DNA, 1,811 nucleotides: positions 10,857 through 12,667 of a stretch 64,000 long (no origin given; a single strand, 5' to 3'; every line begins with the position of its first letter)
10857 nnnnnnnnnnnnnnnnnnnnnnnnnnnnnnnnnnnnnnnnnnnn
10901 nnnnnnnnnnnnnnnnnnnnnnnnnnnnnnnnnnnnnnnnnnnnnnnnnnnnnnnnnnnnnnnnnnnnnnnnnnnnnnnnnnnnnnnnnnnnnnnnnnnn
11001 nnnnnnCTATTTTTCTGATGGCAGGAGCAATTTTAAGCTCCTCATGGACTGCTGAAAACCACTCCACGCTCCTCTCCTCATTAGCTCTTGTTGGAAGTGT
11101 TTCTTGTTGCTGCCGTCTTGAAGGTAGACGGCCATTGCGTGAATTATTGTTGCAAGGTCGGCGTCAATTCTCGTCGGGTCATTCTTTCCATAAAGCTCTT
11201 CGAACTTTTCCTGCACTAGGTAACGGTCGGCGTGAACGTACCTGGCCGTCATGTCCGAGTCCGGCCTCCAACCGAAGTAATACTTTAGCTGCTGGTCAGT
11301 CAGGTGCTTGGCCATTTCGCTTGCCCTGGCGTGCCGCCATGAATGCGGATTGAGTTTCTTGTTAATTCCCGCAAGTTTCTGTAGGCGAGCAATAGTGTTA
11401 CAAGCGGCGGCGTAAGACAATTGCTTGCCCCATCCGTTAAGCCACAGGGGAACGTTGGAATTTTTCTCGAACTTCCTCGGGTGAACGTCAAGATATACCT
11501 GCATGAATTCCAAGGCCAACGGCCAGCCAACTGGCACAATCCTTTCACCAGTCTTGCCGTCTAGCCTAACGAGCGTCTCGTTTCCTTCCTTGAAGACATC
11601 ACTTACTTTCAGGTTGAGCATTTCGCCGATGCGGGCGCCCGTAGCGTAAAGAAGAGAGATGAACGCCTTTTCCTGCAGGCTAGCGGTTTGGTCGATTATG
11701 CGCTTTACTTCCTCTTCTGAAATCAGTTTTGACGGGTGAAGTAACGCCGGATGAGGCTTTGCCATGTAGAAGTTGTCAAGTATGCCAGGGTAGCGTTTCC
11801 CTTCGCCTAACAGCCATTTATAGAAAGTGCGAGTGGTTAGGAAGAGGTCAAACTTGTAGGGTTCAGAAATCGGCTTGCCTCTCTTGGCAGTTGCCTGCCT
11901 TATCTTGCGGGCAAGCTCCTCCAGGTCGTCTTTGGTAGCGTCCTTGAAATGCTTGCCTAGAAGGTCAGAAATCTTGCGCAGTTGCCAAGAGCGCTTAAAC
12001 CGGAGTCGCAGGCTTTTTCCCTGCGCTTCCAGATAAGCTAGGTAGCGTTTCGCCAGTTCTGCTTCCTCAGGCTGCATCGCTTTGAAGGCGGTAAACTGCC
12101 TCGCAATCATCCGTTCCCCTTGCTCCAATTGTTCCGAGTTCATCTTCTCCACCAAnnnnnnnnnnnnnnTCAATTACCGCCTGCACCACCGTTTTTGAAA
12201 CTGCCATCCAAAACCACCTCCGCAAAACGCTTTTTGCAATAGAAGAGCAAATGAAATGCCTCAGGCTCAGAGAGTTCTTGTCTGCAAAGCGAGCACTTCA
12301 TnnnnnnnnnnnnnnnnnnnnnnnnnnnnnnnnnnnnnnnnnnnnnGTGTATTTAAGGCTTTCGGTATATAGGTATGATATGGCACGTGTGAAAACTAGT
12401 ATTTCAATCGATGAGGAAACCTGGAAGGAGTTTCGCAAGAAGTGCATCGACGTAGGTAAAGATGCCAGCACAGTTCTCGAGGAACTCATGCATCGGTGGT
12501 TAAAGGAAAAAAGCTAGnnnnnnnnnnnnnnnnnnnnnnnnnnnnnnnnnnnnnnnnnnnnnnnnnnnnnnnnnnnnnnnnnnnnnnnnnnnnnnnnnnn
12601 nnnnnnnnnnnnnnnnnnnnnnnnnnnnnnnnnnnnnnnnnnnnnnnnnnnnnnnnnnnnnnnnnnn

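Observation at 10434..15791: Intact integrated element at tRNA-Phe with a 21-bp att duplication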

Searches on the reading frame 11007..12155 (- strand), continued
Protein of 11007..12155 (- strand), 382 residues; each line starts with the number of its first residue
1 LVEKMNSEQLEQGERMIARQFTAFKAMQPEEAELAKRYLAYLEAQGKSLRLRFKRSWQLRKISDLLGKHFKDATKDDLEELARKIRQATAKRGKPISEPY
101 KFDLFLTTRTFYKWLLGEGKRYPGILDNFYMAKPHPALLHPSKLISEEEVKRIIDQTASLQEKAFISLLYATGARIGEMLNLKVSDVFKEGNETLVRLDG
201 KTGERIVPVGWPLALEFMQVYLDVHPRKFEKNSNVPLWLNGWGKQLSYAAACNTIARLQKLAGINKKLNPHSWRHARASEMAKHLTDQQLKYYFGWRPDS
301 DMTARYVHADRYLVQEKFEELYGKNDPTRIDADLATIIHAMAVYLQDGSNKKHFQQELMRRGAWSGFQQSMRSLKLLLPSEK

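Call 44: find_related_loci(query=A2, collection=metagenome_contigs, flank=10000)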
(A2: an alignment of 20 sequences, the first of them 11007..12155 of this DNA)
Query A2 (382 aa) in metagenome_contigs; peptide patterns used: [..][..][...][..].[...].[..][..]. (x = any residue, [..] = any of these).
600 stretches matched a pattern (row limit reached: there are more); 501 encode a relative of the query (tblastn E <= 1e-3); the best 80 are kept; 80 distinct loci.
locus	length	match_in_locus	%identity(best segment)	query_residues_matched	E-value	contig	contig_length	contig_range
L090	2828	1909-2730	35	38-308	4e-47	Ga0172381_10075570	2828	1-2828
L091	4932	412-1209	37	57-323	5e-46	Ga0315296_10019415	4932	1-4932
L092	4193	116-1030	36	6-323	9e-46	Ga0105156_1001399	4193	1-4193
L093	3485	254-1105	33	32-323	2e-45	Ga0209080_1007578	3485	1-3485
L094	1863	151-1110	29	24-349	5e-46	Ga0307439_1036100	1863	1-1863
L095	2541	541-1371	34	44-326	2e-44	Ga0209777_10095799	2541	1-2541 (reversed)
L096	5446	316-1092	35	59-323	2e-42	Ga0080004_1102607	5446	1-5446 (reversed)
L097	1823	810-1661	33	14-308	5e-43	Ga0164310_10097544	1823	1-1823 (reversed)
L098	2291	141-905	36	62-323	3e-42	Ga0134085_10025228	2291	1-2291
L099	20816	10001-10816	35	46-323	9e-42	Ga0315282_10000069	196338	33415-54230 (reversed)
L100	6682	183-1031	30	37-326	2e-41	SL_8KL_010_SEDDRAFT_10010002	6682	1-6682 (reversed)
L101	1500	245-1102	33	32-323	2e-42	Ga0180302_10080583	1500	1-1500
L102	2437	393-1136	35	58-308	5e-41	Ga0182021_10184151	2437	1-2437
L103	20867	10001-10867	34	28-323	4e-41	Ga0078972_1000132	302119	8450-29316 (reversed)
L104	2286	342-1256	29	14-323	3e-41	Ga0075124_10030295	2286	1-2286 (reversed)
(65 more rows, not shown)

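Call 82: search_dna_similar(query=window:11007-12143:-, collection=plasmids, mode=protein, max_evalue=0.00001, max_rows=15)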
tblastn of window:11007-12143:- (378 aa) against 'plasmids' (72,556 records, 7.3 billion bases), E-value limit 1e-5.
Records with a match: 257; places in all: 302; records where one place covers at least 80% of the query: 6.
Best place of each record, by identity: <60% 257.
By first word of the organism name: Bacillus 37; Acinetobacter 18; Sinorhizobium 14; Ralstonia 12; Rhizobium 12; Leptospira 10; Clostridium 8; Klebsiella 8; Staphylococcus 7; Paraburkholderia 6; and 80 more.
By predicted mobility (MOB-suite, as given by PLSDB): non-mobilizable 164; conjugative 60; mobilizable 33.
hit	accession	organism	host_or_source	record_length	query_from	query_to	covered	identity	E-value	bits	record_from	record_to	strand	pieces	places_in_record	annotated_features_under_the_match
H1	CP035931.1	Acinetobacter baumannii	Homo sapiens,blood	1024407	25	323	79%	28.9%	9e-14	81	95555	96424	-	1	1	xerD: site-specific tyrosine recombinase XerD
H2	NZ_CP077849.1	Acinetobacter baumannii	Homo sapiens,Rectal swab_P28_BU14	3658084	25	323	79%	28.9%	9e-14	81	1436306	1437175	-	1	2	none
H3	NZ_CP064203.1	Acinetobacter baumannii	Homo sapiens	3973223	25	323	79%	28.9%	2e-13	80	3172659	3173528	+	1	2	none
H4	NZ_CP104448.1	Acinetobacter baumannii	Homo sapiens,sputum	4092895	25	323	79%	28.9%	2e-13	79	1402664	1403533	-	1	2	none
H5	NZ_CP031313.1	Halobellus limi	Cell culture,Taibei marine solar ...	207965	23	304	75%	30.2%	1e-22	107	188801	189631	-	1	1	tyrosine-type recombinase/integrase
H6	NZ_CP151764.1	Yoonia sp. SS1-5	cell culture,Marine algae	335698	18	317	79%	26.5%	1e-9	67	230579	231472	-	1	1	tyrosine-type recombinase/integrase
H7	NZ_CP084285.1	Caballeronia zhejiangensis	Anasa tristis,Cell culture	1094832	34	338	81%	25.9%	2e-13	79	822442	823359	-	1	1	none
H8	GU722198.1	archaeon enrichment culture clone 1(2010)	-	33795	34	318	75%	27.5%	2e-8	64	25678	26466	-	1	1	integrase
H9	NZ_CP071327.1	Photobacterium ganghwense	cell culture,Seashore sediment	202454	18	332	83%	24.6%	3e-9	67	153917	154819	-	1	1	tyrosine-type recombinase/integrase | transposase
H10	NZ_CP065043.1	Photobacterium damselae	Seriola lalandi,cell culture,caudal ...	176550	17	304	76%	26.8%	3e-9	66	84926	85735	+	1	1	site-specific integrase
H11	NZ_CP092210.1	Leptospira weilii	Homo sapiens,blood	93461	7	334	87%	23.6%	3e-9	67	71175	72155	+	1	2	tyrosine-type recombinase/integrase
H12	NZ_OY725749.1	Parabacteroides distasonis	-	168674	6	323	84%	24.3%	4e-11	72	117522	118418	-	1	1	xerD: site-specific tyrosine recombinase XerD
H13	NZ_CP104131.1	Sinorhizobium sp. K101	Phaseolus vulgaris,cell ...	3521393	63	323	69%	29.5%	2e-11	73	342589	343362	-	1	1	none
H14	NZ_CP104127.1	Sinorhizobium sp. M103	Phaseolus vulgaris,cell ...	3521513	63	323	69%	29.5%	2e-11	73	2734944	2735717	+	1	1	none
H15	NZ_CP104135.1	Sinorhizobium sp. C101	Phaseolus vulgaris,cell ...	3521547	63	323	69%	29.5%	2e-11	73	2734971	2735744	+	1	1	none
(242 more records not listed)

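Call 83: search_dna_similar(query=window:11007-12143:-, collection=phages, mode=protein, max_evalue=0.00001, max_rows=15)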
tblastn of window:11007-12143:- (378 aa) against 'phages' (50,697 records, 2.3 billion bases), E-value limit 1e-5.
Records with a match: 60; places in all: 60; records where one place covers at least 80% of the query: 1.
Best place of each record, by identity: <60% 60.
By first word of the organism name: Bacteriophage 18; Thermus 9; Listeria 8; Acinetobacter 4; Salmonella 4; Staphylococcus 2; Polaribacter 2; Aphanizomenon 2; Arthrobacter 2; Geoglobus 1; and 8 more.
By host as written in the record: - 23; Listeria monocytogenes 8; Thermus thermophilus 5; Thermus thermophilus HB8 4; Homo sapiens 3; Staphylococcus aureus 2; Polaribacter sp. AHE13PA 2; Arthrobacter globiformis B-2979 SEA 2; and 11 more.
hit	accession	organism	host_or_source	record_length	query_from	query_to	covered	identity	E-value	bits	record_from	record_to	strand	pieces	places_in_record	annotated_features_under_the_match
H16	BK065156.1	Geoglobus acetivorans pleomorphic virus 1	Geoglobus acetivorans strain SBH6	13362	2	330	87%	29.7%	2e-31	132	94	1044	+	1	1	integrase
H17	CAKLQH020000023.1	Acinetobacter phage MD-2021a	not known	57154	25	323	79%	28.9%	6e-14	79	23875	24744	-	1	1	xerD: tyrosine recombinase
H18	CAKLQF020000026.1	Acinetobacter phage MD-2021a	not known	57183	25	323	79%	28.9%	6e-14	79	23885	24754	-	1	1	xerD: tyrosine recombinase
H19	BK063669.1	Caudoviricetes sp. vir524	Methanomicrobiales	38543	51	314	70%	29.0%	1e-21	102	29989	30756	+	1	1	integrase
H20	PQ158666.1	Thermus phage P23-45_stolb3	Thermus thermophilus HB8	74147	43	317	73%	24.6%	2e-9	66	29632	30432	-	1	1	recombinase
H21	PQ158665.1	Thermus phage P23-45_stolb2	Thermus thermophilus HB8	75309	43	317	73%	24.6%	2e-9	66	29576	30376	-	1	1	recombinase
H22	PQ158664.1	Thermus phage P23-45_stolb1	Thermus thermophilus HB8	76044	43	317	73%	24.6%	2e-9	66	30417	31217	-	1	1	recombinase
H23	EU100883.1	Thermus phage P23-45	Thermus thermophilus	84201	43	317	73%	24.6%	4e-9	64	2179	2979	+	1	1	XerD-like integrase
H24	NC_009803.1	Thermus phage P23-45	Thermus thermophilus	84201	43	317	73%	24.6%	4e-9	64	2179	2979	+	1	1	integrase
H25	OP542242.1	Thermus phage P23-45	Thermus thermophilus HB8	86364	43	317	73%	24.6%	4e-9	64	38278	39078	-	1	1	hypothetical protein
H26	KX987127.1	Thermus phage G20c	Thermus thermophilus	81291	43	317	73%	24.6%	4e-9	64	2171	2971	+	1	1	XerD-like integrase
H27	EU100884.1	Thermus phage P74-26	Thermus thermophilus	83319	43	317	73%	24.6%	5e-9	64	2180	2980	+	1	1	phage XerD-like integrase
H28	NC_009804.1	Thermus phage P74-26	Thermus thermophilus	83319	43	317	73%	24.6%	5e-9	64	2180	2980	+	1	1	integrase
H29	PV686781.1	Alicyclobacillus phage MMB025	Alicyclobacillus acidoterrestris MMB007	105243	61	305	65%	26.2%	7e-8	61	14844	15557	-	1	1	integrase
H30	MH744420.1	Streptomyces phage Kromp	Streptomyces lividans JI 1326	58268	102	305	54%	30.8%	4e-12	74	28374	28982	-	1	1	36: tyrosine integrase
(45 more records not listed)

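Call 90: find_related_loci(query=A2, collection=viral_contigs, flank=10000)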
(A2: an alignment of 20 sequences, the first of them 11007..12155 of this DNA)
Query A2 (382 aa) in viral_contigs; peptide patterns used: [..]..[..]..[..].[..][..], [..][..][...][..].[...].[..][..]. (x = any residue, [..] = any of these).
37 stretches matched a pattern; 19 encode a relative of the query (tblastn E <= 1e-3); 19 distinct loci.
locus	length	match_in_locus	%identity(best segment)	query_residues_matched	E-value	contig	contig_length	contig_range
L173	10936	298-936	34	109-325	7e-35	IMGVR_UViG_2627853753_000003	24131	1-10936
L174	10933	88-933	31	33-324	1e-34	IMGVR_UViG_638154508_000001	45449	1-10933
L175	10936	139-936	30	59-325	7e-34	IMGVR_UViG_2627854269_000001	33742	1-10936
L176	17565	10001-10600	33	92-308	2e-29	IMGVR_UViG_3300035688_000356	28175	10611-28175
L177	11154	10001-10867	30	21-323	5e-26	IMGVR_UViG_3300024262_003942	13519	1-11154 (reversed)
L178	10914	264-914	23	65-281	2e-12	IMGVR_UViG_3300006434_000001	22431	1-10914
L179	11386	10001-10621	28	109-322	2e-12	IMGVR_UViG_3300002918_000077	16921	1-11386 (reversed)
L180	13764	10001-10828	24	1-285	1e-11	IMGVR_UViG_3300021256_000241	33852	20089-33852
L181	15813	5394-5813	29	145-281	1e-10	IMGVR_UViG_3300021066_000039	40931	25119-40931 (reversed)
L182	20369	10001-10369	31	164-281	2e-10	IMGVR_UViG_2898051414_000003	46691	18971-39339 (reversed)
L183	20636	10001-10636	27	63-288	3e-10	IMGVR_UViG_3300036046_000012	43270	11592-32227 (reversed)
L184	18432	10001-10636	27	63-288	3e-10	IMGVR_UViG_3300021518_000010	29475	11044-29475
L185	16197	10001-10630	27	65-288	4e-10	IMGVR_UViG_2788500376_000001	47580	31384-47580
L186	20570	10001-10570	25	125-290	6e-9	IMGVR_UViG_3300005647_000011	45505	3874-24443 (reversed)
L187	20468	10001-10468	27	143-309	1e-8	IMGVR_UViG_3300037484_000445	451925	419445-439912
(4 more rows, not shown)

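Call 94: find_encoding_contigs(protein=P0005, flank=10000, max_places=3)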
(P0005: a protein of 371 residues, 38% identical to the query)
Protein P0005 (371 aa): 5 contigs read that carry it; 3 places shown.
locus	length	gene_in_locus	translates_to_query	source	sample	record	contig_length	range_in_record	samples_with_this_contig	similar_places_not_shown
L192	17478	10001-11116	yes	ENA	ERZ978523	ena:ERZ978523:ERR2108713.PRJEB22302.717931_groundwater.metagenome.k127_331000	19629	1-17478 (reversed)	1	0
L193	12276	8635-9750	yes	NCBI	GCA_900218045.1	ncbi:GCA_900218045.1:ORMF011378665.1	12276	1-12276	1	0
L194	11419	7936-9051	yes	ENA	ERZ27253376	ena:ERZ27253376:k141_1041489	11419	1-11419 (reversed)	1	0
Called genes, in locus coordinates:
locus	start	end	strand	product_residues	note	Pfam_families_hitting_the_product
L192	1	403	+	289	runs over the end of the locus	PF01680:SOR_SNZ, PF05690:ThiG (weak)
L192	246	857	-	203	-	-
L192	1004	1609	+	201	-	PF01174:SNO, PF00117:GATase (faint), PF07685:GATase_3 (weak)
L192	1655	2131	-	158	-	-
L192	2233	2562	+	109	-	-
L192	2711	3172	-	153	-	-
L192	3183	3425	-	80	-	-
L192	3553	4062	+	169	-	PF00565:SNase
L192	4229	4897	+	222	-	-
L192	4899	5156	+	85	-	-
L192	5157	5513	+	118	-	-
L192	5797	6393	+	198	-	-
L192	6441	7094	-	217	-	-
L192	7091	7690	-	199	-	-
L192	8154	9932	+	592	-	-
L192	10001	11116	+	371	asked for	PF00589:Phage_integrase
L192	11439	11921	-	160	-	-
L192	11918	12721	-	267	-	PF02678:Pirin, PF07883:Cupin_2 (faint), PF17954:Pirin_C_2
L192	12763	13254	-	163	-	-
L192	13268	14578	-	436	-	PF01071:GARS_A, PF02843:GARS_C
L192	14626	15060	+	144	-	-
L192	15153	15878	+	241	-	PF01988:VIT1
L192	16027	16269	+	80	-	-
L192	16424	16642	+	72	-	-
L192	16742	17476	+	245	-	?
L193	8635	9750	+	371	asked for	PF00589:Phage_integrase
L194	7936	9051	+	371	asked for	PF00589:Phage_integrase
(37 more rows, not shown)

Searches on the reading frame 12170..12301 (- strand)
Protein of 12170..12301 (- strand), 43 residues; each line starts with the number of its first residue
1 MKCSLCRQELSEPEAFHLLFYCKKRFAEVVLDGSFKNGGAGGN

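Call 7: search_protein_families(library=pfam, proteins=[window:12170-12301:-], max_evalue=0.01)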
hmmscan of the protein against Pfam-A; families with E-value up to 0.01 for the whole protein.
window:12170-12301:- (43 aa): 0 families

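Call 8: search_protein_families(library=phrogs, proteins=[window:12170-12301:-], max_evalue=0.01)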
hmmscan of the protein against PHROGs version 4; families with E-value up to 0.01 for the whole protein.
window:12170-12301:- (43 aa): 0 families

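Call 9: search_protein_families(library=padloc, proteins=[window:12170-12301:-], max_evalue=0.01)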
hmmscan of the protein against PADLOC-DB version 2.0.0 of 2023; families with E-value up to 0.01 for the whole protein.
window:12170-12301:- (43 aa): 0 families

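Call 10: search_protein_families(library=ncbifam, proteins=[window:12170-12301:-], max_evalue=0.01)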
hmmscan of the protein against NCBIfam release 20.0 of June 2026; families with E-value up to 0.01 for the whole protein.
window:12170-12301:- (43 aa): 0 families

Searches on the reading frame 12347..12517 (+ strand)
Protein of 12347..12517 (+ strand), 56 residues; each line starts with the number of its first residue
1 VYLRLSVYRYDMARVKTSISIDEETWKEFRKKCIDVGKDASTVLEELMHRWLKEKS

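Call 7: search_protein_families(library=pfam, proteins=[window:12347-12517:+], max_evalue=0.01)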
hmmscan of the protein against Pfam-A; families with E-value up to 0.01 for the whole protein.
window:12347-12517:+ (56 aa): 1 family
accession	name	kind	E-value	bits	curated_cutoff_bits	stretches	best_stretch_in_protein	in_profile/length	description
PF09274.16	ParG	-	0.001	19.6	21.4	1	18-55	38-75/76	ParG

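Call 8: search_protein_families(library=phrogs, proteins=[window:12347-12517:+], max_evalue=0.01)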
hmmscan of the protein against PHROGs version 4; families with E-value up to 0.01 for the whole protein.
window:12347-12517:+ (56 aa): 2 families
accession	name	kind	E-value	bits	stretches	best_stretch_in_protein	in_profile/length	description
phrog_3180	-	transcription regulation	6.9e-05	23.7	1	12-54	3-45/50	Arc-like repressor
phrog_6506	-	transcription regulation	0.00073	20.6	1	21-54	16-49/59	Arc-like repressor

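Call 9: search_protein_families(library=padloc, proteins=[window:12347-12517:+], max_evalue=0.01)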
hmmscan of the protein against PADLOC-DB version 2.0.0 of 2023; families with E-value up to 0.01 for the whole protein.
window:12347-12517:+ (56 aa): 0 families

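Call 10: search_protein_families(library=ncbifam, proteins=[window:12347-12517:+], max_evalue=0.01)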
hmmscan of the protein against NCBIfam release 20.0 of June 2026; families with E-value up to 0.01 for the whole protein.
window:12347-12517:+ (56 aa): 0 families
